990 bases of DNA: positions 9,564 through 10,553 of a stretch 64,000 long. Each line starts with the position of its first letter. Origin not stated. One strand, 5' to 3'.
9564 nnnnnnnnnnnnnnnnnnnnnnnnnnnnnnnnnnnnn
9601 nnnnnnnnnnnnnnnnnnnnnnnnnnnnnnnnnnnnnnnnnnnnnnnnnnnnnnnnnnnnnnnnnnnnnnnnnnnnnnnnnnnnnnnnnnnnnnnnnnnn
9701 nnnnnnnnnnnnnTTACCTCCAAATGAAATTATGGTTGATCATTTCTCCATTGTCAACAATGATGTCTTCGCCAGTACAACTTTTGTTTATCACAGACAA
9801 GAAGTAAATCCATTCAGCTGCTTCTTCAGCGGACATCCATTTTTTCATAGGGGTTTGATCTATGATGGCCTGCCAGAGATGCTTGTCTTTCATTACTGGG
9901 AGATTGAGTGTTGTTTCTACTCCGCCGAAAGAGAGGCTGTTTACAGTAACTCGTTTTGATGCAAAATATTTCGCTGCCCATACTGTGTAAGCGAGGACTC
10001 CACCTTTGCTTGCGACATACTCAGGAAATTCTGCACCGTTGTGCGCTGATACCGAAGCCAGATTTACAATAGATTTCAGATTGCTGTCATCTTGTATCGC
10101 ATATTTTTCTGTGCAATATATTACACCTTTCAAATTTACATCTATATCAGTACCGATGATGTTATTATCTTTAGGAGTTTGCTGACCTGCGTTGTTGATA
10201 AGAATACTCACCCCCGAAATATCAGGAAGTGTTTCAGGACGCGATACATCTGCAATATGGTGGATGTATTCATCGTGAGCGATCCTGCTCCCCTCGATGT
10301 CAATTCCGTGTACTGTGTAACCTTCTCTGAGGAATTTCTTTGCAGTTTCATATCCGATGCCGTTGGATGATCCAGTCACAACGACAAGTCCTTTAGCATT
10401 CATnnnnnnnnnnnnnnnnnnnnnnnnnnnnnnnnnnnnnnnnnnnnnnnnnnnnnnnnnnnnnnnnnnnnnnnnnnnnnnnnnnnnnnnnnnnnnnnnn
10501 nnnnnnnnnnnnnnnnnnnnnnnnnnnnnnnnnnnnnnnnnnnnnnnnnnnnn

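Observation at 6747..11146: Complete preQ1 operon extended by an SDR oxidoreductase and a precursor transporter, with no DpdA/TGT visible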

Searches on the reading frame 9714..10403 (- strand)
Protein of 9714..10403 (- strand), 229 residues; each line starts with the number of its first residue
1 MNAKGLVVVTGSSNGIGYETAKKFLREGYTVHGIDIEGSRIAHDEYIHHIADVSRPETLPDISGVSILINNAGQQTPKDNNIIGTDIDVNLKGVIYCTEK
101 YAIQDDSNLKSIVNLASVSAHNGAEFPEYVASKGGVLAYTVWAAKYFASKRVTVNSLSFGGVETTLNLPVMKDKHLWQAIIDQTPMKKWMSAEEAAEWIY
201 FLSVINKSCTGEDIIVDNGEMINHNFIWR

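Call 3: search_protein_families(library=pfam, proteins=[window:9714-10403:-], max_evalue=0.01)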
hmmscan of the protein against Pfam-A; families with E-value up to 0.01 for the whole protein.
window:9714-10403:- (229 aa): 3 families
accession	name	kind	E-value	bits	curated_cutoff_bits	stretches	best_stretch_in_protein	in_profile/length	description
PF13561.12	adh_short_C2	-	2.8e-23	83.2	27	1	13-219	5-234/236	Enoyl-(Acyl carrier protein) reductase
PF00106.31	adh_short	-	1.4e-21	77.3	26.6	1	7-170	3-190/195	short chain dehydrogenase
PF01370.27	Epimerase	-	0.0012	18.8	20.9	1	7-102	1-103/240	NAD dependent epimerase/dehydratase family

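Call 4: search_protein_families(library=ncbifam, proteins=[window:9714-10403:-], max_evalue=0.001)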
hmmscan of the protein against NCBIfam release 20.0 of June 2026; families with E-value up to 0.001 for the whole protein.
window:9714-10403:- (229 aa): 163 families (the best 25 are shown)
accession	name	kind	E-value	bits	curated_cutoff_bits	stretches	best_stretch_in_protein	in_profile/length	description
NF005118.0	PRK06550.1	equivalog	2.2e-24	86.6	270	1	6-219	7-232/236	3-oxoacyl-ACP reductase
NF052558.1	MBtsdlDhBudC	equivalog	1.2e-22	80.7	270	1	6-221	5-242/250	meso-2,3-butanediol dehydrogenase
NF005559.1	PRK07231.1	subfamily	2e-22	79.9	215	1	6-221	6-248/249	glucose 1-dehydrogenase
NF004198.0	PRK05653.1-3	equivalog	1.8e-21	76.7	296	1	6-219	9-245/248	3-oxoacyl-ACP reductase FabG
NF004713.0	PRK06057.1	equivalog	5.6e-21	75.1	404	1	7-219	12-248/257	3-oxoacyl-ACP reductase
NF004791.0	PRK06138.1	equivalog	7.9e-21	74.5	312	1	6-222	7-251/252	SDR family oxidoreductase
TIGR01830.1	3oxo_ACP_reduc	equivalog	8.5e-21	74.7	297.75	1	7-219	1-237/239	3-oxoacyl-[acyl-carrier-protein] reductase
NF009466.0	PRK12826.1-2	subfamily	4.5e-20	72.2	222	1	6-222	5-246/248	3-oxoacyl-ACP reductase FabG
NF009464.0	PRK12824.1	subfamily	4.1e-19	69.2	269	1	6-219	4-241/245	3-oxoacyl-ACP reductase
NF004746.0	PRK06077.1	equivalog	1.2e-18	67.4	320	1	58-224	78-249/252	3-ketoacyl-(acyl-carrier-protein) reductase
NF004818.0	PRK06172.1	equivalog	5.7e-18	65.2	336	1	78-221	107-251/253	SDR family oxidoreductase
TIGR01829.1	AcAcCoA_reduct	subfamily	2.2e-17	63.5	302.1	1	49-220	55-240/242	acetoacetyl-CoA reductase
NF009093.0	PRK12429.1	subfamily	3.5e-17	62.6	258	1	6-220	7-256/259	3-hydroxybutyrate dehydrogenase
NF006693.0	PRK09242.1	equivalog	5.5e-17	61.8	328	1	8-222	14-255/258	SDR family oxidoreductase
NF053701.1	CsHdxCHCADhChcB2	equivalog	1.1e-16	61.1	350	1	6-219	5-241/245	cis-4-hydroxycyclohexanecarboxylate dehydrogenase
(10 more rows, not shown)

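Call 7: search_dna_similar(query=window:9714-10403:-, collection=phages, mode=protein, max_rows=30)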
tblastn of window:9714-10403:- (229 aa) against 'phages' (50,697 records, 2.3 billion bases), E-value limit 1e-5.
Records with a match: 42; places in all: 44; records where one place covers at least 80% of the query: 38.
Best place of each record, by identity: <60% 42.
By first word of the organism name: Bacteriophage 12; Listeria 11; Acinetobacter 9; Enterococcus 6; Staphylococcus 2; Salmonella 2.
By host as written in the record: - 23; Listeria monocytogenes 11; Enterococcus faecalis 4; Staphylococcus aureus 2; Homo sapiens 1; Salmonella enterica subsp. enterica serovar Kentucky 1.
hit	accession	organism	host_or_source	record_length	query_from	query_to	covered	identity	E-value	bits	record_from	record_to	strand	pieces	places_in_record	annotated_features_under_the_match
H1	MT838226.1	Bacteriophage sp.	human fecal samples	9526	6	229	98%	31.5%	1e-12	72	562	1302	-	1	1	record has no annotation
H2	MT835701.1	Bacteriophage sp.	human fecal samples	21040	4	219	94%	32.6%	3e-18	88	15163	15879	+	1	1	record has no annotation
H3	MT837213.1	Bacteriophage sp.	human fecal samples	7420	8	219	93%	30.9%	6e-6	52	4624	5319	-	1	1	record has no annotation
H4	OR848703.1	Listeria phage LM 4-14-1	Listeria monocytogenes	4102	1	219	96%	29.7%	1e-8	60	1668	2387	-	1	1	record has no annotation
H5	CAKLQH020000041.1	Acinetobacter phage MD-2021a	not known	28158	9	219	92%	29.7%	1e-9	64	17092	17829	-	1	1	bdhA_2: 3-hydroxybutyrate dehydrogenase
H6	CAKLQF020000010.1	Acinetobacter phage MD-2021a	not known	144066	9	219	92%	29.7%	1e-9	64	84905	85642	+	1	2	bdhA_2: 3-hydroxybutyrate dehydrogenase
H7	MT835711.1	Bacteriophage sp.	human fecal samples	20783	7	203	86%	31.6%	3e-13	74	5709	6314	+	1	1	record has no annotation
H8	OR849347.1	Listeria phage LM 4-14-1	Listeria monocytogenes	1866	6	227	97%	28.0%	8e-15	78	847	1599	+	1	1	record has no annotation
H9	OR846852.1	Listeria phage LM 4-11-1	Listeria monocytogenes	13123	6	227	97%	28.0%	1e-14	78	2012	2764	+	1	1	record has no annotation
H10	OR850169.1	Staphylococcus phage SA 1298 Kay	Staphylococcus aureus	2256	8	219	93%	29.0%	2e-12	71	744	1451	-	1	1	record has no annotation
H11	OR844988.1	Staphylococcus phage SA 1306 Kay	Staphylococcus aureus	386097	8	219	93%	29.0%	3e-12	71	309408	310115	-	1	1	record has no annotation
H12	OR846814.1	Listeria phage LM 4-11-1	Listeria monocytogenes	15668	6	227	97%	27.6%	2e-14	77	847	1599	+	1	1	record has no annotation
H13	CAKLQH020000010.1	Acinetobacter phage MD-2021a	not known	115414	6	223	95%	28.0%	9e-12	70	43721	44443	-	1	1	fabG_6: 3-oxoacyl-ACP reductase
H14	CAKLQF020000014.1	Acinetobacter phage MD-2021a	not known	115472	6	223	95%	28.0%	9e-12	70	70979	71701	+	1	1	fabG_9: 3-oxoacyl-ACP reductase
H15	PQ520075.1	Enterococcus phage IME_EF3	-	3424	7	219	93%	28.1%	9e-9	61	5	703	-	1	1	record has no annotation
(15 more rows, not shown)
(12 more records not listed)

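Call 11: find_homologous_proteins(query=window:9714-10403:-, max_evalue=0.00001)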
Query window:9714-10403:- (229 aa): 3089 proteins with E <= 0.00001 among 3338 candidates; the best 120 are listed.
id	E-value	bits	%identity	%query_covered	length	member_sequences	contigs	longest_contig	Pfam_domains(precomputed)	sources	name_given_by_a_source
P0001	7.3e-150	515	100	100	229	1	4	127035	PF13561.13,PF00106.32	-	-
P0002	7.7e-127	440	84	100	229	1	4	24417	PF13561.13,PF00106.32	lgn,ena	-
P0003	3.3e-93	330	64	98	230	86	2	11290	PF13561.13,PF00106.32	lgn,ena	-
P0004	2.2e-81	291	62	97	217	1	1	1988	PF13561.13,PF00106.32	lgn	-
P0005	1.3e-80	288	60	97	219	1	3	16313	PF13561.13,PF00106.32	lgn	-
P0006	1.9e-80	288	59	100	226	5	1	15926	PF13561.13,PF00106.32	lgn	-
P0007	4.8e-80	287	61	97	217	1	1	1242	PF13561.13,PF00106.32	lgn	-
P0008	5.1e-80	286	61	97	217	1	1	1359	PF13561.13,PF00106.32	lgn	-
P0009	7.7e-80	286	63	97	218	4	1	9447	PF13561.13,PF00106.32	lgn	-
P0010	1.0e-79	285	64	97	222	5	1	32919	PF13561.13,PF00106.32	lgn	-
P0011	1.4e-79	285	61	97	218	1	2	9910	PF13561.13,PF00106.32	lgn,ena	-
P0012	2.5e-79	284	58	97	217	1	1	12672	PF13561.13,PF00106.32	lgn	-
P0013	3.0e-79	284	58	97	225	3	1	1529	PF13561.13,PF00106.32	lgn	-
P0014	4.9e-79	283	59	98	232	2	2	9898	PF13561.13,PF00106.32,PF01370.28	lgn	-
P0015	5.4e-79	283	64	97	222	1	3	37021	PF13561.13,PF00106.32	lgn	-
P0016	9.4e-79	282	60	97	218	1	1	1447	PF13561.13,PF00106.32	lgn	-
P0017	1.0e-78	282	61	97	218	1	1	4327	PF13561.13,PF00106.32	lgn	-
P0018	1.2e-78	282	61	97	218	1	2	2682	PF13561.13,PF00106.32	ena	-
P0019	1.2e-78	282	61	97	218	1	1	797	PF13561.13,PF00106.32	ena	-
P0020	1.3e-78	282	58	97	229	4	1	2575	PF13561.13,PF00106.32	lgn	-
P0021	1.5e-78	282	59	97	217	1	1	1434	PF13561.13,PF00106.32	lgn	-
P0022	1.9e-78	281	61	97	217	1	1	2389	PF13561.13,PF00106.32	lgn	-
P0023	2.1e-78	281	62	97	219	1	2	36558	PF13561.13,PF00106.32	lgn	-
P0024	2.2e-78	281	61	98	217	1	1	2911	PF13561.13,PF00106.32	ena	-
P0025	2.2e-78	281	58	97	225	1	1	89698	PF13561.13,PF00106.32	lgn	-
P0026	2.5e-78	281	63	97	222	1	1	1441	PF13561.13,PF00106.32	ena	-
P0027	2.7e-78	281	62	98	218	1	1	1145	PF13561.13,PF00106.32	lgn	-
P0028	2.9e-78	281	64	97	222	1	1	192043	PF13561.13,PF00106.32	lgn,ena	-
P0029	3.1e-78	281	62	97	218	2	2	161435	PF13561.13,PF00106.32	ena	-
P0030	3.4e-78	281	60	97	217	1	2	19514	PF13561.13,PF00106.32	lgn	-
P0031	3.4e-78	281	57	99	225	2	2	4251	PF13561.13,PF00106.32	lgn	-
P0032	8.9e-78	279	59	97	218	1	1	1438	PF13561.13,PF00106.32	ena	-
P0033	1.1e-77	279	59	97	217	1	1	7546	PF13561.13,PF00106.32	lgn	-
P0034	1.4e-77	278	59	98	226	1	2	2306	PF13561.13,PF00106.32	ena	-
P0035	1.6e-77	278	60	97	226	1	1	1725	PF13561.13,PF00106.32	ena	-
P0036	1.7e-77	278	59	100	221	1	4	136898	PF13561.13,PF00106.32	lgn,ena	-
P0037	1.8e-77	278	59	98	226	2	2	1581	PF13561.13,PF00106.32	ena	-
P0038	2.3e-77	278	63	97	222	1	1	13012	PF13561.13,PF00106.32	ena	-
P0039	3.4e-77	277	59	98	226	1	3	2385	PF13561.13,PF00106.32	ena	-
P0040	3.5e-77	277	59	100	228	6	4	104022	PF13561.13,PF00106.32,PF01370.28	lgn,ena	-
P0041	3.9e-77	277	56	97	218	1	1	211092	PF13561.13,PF00106.32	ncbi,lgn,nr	ncbi:MAG: SDR family oxidoreductase [Eubacteriales bacterium]|nr:SDR family oxidoreductase [Eubacter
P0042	4.2e-77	277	60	98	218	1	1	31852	PF13561.13,PF00106.32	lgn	-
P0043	4.5e-77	277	61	97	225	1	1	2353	PF13561.13,PF00106.32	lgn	-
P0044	5.8e-77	276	60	97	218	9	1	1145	PF13561.13,PF00106.32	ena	-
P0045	8.5e-77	276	61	97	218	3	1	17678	PF13561.13,PF00106.32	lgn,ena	-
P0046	1.0e-76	276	60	97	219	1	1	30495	PF13561.13,PF00106.32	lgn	-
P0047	1.2e-76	275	59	98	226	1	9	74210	PF13561.13,PF00106.32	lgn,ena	-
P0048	1.4e-76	275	59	97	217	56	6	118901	PF13561.13,PF00106.32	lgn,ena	-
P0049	1.9e-76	275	60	97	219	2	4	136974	PF13561.13,PF00106.32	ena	-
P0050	2.3e-76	275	59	97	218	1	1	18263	PF13561.13,PF00106.32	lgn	-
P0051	2.4e-76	274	57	97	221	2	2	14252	PF13561.13,PF00106.32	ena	-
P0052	2.7e-76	274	58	98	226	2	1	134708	PF13561.13,PF00106.32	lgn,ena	-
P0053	3.2e-76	274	59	97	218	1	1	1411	PF13561.13,PF00106.32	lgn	-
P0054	3.6e-76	274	58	98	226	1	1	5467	PF13561.13,PF00106.32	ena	-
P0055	3.9e-76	274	60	97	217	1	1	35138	PF13561.13,PF00106.32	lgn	-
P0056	4.1e-76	274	58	100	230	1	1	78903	PF13561.13,PF00106.32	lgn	-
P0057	4.8e-76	273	60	98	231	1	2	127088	PF13561.13,PF00106.32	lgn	-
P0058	4.9e-76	273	63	97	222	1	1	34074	PF13561.13,PF00106.32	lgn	-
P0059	5.4e-76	273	59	97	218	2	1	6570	PF13561.13,PF00106.32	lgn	-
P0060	6.0e-76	273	58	98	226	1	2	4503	PF13561.13,PF00106.32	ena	-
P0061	6.3e-76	273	60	97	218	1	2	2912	PF13561.13,PF00106.32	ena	-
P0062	6.8e-76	273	59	97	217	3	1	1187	PF13561.13,PF00106.32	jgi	jgi:NAD(P)-dependent dehydrogenase (short-subunit alcohol dehydrogenase family)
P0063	6.9e-76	273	58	97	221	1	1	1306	PF13561.13,PF00106.32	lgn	-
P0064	9.5e-76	273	58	98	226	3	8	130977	PF13561.13,PF00106.32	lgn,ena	-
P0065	1.0e-75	272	61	97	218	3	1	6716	PF13561.13,PF00106.32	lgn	-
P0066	1.1e-75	272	60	97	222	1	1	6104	PF13561.13,PF00106.32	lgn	-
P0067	1.3e-75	272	60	97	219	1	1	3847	PF13561.13,PF00106.32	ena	-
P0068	1.4e-75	272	58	98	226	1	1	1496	PF13561.13,PF00106.32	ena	-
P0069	1.8e-75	272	57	97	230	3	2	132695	PF13561.13,PF00106.32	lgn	-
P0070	2.0e-75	271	59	97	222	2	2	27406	PF13561.13,PF00106.32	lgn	-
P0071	2.3e-75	271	57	97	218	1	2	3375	PF13561.13,PF00106.32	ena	-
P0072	3.3e-75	271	58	97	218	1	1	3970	PF13561.13,PF00106.32,PF01370.28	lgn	-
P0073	4.5e-75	270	58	97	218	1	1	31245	PF13561.13,PF00106.32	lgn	-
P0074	5.2e-75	270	58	97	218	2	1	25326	PF13561.13,PF00106.32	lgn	-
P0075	5.3e-75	270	59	97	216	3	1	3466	PF13561.13,PF00106.32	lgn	-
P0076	5.8e-75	270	58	98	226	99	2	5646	PF13561.13,PF00106.32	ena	-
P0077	7.4e-75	270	58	97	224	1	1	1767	PF13561.13,PF00106.32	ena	-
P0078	7.4e-75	270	59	99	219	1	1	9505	PF13561.13,PF00106.32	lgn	-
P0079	9.0e-75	269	57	100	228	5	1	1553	PF13561.13,PF00106.32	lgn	-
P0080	9.9e-75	269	58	97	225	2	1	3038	PF13561.13,PF00106.32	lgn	-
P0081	1.1e-74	269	59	97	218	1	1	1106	PF13561.13,PF00106.32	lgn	-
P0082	1.2e-74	269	59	97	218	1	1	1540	PF13561.13,PF00106.32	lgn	-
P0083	1.2e-74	269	59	97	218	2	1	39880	PF13561.13,PF00106.32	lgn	-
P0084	1.3e-74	269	58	97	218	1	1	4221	PF13561.13,PF00106.32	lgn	-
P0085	1.4e-74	269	57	97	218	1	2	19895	PF13561.13,PF00106.32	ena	-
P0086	1.5e-74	269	59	97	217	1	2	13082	PF13561.13,PF00106.32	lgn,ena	-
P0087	1.5e-74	269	57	97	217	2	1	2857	PF13561.13,PF00106.32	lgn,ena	-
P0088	1.8e-74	268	58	97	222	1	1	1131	PF13561.13,PF00106.32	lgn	-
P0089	1.8e-74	268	57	97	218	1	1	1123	PF13561.13,PF00106.32,PF01370.28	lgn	-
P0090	1.9e-74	268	55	97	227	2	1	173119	PF13561.13,PF00106.32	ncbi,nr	ncbi:SDR family oxidoreductase [Aerococcaceae bacterium DSM 111020]|nr:SDR family oxidoreductase [Ae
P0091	2.0e-74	268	58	97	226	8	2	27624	PF13561.13,PF00106.32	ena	-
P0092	2.0e-74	268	57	97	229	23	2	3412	PF13561.13,PF00106.32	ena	-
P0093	2.1e-74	268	58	97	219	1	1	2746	PF13561.13,PF00106.32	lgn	-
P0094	2.1e-74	268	59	97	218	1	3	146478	PF13561.13,PF00106.32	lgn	-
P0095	2.3e-74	268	59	97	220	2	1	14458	PF13561.13,PF00106.32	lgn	-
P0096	2.5e-74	268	59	97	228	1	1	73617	PF13561.13,PF00106.32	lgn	-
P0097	2.5e-74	268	59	97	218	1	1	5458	PF13561.13,PF00106.32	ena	-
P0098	2.5e-74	268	60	97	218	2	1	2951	PF13561.13,PF00106.32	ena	-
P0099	2.6e-74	268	59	97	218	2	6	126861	PF13561.13,PF00106.32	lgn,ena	-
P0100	2.7e-74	268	58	97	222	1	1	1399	PF13561.13,PF00106.32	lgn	-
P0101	2.8e-74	268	60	97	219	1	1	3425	PF13561.13,PF00106.32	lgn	-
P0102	2.9e-74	268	57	97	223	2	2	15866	PF13561.13,PF00106.32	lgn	-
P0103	3.0e-74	268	56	100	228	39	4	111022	PF13561.13,PF00106.32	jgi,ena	jgi:dehydrogenases with different specificities (related to short-chain alcohol dehydrogenases)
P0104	3.1e-74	268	56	97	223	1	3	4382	PF13561.13,PF00106.32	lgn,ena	-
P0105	3.1e-74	268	60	97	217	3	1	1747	PF13561.13,PF00106.32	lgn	-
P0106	3.2e-74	268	58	97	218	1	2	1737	PF13561.13,PF00106.32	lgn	-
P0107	3.7e-74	267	57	97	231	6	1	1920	PF13561.13,PF00106.32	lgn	-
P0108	3.8e-74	267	58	97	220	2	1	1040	PF13561.13,PF00106.32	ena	-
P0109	4.1e-74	267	59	97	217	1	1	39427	PF13561.13,PF00106.32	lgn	-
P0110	4.8e-74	267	56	99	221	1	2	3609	PF13561.13,PF00106.32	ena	-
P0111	5.0e-74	267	59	97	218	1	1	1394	PF13561.13,PF00106.32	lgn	-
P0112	5.8e-74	267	58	97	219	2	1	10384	PF13561.13,PF00106.32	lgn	-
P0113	6.0e-74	267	59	97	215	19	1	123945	PF13561.13,PF00106.32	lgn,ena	-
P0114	6.2e-74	267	56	98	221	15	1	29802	PF13561.13,PF00106.32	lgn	-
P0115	6.8e-74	266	57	98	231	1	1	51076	PF13561.13,PF00106.32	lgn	-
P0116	9.3e-74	266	59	97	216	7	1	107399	PF13561.13,PF00106.32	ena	-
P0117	1.2e-73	266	58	97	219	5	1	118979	PF13561.13,PF00106.32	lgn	-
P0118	1.3e-73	265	57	97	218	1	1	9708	PF13561.13,PF00106.32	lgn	-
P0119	1.4e-73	265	58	97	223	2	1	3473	PF13561.13,PF00106.32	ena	-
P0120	1.4e-73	265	60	97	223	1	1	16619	PF13561.13,PF00106.32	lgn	-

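Call 12: find_encoding_contigs(protein=window:9714-10403:-, flank=10000, max_places=10)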
Protein window:9714-10403:- (229 aa): 9 contigs read that carry it; 2 places shown.
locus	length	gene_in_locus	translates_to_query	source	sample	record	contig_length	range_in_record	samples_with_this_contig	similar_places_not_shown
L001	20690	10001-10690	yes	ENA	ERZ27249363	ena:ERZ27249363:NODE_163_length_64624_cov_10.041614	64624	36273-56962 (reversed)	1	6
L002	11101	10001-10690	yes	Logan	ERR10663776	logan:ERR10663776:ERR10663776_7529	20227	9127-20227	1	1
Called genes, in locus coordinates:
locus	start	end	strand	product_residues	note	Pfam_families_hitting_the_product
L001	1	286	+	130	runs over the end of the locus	PF01797:Y1_Tnp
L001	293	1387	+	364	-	PF12323:HTH_OrfB_IS605, PF01385:OrfB_IS605, PF07282:Cas12f1-like_TNB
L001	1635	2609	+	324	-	PF22842:Pel9A-like_beta_helix (weak)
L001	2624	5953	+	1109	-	-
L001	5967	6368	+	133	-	-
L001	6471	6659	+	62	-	-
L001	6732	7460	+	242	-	-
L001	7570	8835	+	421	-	-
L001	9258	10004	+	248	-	PF02592:Vut_1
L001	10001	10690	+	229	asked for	PF00106:adh_short, PF13561:adh_short_C2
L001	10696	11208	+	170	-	PF14819:QueF_N (weak), PF14489:QueF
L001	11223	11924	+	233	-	PF00733:Asn_synthase (weak), PF02540:NAD_synthase (weak), PF06508:QueC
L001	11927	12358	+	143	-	PF01242:PTPS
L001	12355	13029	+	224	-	PF13353:Fer4_12, PF04055:Radical_SAM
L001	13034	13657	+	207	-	PF01227:GTP_cyclohydroI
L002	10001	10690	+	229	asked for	PF00106:adh_short, PF13561:adh_short_C2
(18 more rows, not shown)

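Call 13: find_encoding_contigs(protein=P0041, flank=8000, max_places=3)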
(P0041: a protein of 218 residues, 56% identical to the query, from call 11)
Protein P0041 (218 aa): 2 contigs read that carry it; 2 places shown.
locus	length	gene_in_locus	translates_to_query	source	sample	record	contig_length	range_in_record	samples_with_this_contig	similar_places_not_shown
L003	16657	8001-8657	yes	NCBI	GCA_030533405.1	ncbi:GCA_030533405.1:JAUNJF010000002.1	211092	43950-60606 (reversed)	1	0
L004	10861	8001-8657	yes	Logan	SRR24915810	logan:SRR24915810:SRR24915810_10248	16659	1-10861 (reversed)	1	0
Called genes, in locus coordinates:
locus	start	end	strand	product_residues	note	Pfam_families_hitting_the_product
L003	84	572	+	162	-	PF03703:bPH_2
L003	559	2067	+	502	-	PF03703:bPH_2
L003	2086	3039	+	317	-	PF00493:MCM (faint), PF20030:bpMoxR, PF00158:Sigma54_activat (weak), PF01078:Mg_chelatase (faint), PF07726:AAA_3, PF07728:AAA_5, PF00004:AAA (weak), PF17863:AAA_lid_2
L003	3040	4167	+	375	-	-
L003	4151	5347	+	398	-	-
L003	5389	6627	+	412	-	-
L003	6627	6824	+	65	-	-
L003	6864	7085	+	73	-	-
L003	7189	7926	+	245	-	PF02592:Vut_1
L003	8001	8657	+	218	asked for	PF00106:adh_short, PF13561:adh_short_C2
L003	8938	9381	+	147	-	PF04397:LytTR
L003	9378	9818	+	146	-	-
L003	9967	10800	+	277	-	PF00005:ABC_tran, PF13304:AAA_21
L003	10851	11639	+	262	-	PF12679:ABC2_membrane_2, PF12730:ABC2_membrane_4 (weak), PF13346:ABC2_membrane_5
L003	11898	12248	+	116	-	PF02675:AdoMet_dc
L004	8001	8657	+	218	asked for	PF00106:adh_short, PF13561:adh_short_C2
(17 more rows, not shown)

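Call 14: find_encoding_contigs(protein=P0090, flank=8000, max_places=3)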
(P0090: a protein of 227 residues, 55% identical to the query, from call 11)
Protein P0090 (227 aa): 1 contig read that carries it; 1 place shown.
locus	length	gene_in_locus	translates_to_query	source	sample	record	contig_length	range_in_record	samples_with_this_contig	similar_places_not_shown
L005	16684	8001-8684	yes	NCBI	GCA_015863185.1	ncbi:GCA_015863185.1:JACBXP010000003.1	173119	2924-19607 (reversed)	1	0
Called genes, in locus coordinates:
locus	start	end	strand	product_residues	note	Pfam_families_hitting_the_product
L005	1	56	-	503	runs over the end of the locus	PF02142:MGS, PF01808:AICARFT_IMPCHas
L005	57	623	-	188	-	PF00551:Formyl_trans_N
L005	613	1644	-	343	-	PF00586:AIRS, PF02769:AIRS_C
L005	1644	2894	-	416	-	-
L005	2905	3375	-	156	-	PF00731:AIRC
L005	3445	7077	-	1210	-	PF18072:FGAR-AT_linker (weak), PF02769:AIRS_C, PF13507:GATase_5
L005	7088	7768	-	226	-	PF01259:SAICAR_synt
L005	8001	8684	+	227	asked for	PF00106:adh_short, PF13561:adh_short_C2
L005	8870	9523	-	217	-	PF01144:CoA_trans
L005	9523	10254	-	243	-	PF01144:CoA_trans, PF16957:Mal_decarbox_Al (weak)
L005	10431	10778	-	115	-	-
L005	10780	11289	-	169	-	PF00126:HTH_1 (weak), PF03466:LysR_substrate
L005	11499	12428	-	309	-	PF03060:NMO, PF05690:ThiG (weak)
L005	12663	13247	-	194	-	PF00156:Pribosyltran (weak)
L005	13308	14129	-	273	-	PF00376:MerR, PF13411:MerR_1, PF06445:GyrI-like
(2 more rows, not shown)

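Call 18: find_related_loci(query=A1, collection=genome_contigs, flank=8000)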
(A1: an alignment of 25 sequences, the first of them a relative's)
Query A1 (229 aa) in genome_contigs; peptide patterns used: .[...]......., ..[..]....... (x = any residue, [..] = any of these).
37 stretches matched a pattern; 9 encode a relative of the query (tblastn E <= 1e-3); 9 distinct loci.
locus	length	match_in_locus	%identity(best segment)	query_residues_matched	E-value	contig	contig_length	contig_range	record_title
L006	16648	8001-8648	56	7-228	2e-83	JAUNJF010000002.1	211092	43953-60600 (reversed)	MAG: Eubacteriales bacterium isolate S2A_St_11 NODE_8_length_211092_cov_25.216360, whole genome shotgun sequence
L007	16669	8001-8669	55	7-229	1e-79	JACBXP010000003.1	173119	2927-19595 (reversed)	Aerococcaceae bacterium DSM 111020 3_173119_122.309, whole genome shotgun sequence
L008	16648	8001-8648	53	6-228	8e-68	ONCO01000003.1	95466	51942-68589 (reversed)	uncultured Erysipelotrichaceae bacterium isolate RUG187 genome assembly, contig: scaffold_89, whole genome shotgun seque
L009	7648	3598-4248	50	6-228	1e-64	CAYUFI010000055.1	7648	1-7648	MAG TPA_asm: uncultured Clostridiaceae bacterium isolate binchicken_co353_744 genome assembly, contig: NODE_22486_length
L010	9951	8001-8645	49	7-228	1e-62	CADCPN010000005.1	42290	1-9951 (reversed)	MAG: uncultured Erysipelotrichaceae bacterium isolate RUG14861 genome assembly, contig: RUG14861_asm_5, whole genome sho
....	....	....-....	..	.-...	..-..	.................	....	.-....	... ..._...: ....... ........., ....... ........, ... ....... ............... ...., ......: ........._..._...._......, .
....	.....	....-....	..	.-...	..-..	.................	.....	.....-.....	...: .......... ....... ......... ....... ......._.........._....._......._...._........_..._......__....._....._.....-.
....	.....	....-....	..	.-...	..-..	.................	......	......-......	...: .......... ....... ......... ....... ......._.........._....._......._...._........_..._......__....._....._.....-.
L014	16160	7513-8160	48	7-228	9e-61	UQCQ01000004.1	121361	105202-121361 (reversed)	uncultured Mollicutes bacterium isolate UMGS153 genome assembly, contig: NODE_57_length_121361_cov_6.003124, whole genom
